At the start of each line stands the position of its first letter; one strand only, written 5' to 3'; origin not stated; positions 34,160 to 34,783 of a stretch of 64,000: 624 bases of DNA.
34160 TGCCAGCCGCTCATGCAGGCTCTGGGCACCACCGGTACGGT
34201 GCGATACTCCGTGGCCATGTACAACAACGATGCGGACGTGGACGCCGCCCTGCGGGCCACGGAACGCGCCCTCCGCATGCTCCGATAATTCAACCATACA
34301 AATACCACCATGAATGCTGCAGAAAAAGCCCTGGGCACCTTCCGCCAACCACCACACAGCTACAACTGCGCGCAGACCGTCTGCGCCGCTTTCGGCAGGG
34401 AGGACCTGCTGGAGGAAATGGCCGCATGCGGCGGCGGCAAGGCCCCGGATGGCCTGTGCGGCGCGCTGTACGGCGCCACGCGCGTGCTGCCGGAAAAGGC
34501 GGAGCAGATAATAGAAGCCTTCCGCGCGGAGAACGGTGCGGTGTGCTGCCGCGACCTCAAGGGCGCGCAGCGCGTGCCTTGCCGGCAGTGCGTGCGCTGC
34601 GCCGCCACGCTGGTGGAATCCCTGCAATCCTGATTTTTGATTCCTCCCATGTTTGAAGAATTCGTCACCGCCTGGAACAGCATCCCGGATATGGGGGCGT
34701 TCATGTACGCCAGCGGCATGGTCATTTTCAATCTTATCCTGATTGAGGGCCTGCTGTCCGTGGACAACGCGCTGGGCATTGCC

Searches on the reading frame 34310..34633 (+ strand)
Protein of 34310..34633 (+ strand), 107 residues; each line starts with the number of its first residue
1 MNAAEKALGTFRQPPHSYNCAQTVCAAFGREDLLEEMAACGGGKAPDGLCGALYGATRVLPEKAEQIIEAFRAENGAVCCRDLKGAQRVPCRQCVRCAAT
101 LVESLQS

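Call 84: search_protein_families(library=pfam, proteins=[window:34310-34633:+], max_evalue=0.0001)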
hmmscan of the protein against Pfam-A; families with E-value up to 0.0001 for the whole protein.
window:34310-34633:+ (107 aa): 1 family
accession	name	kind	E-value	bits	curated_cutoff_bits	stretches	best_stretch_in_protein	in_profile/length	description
PF09719.15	C_GCAxxG_C_C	-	3.6e-08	33.9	27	1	18-104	1-117/118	Putative redox-active protein (C_GCAxxG_C_C)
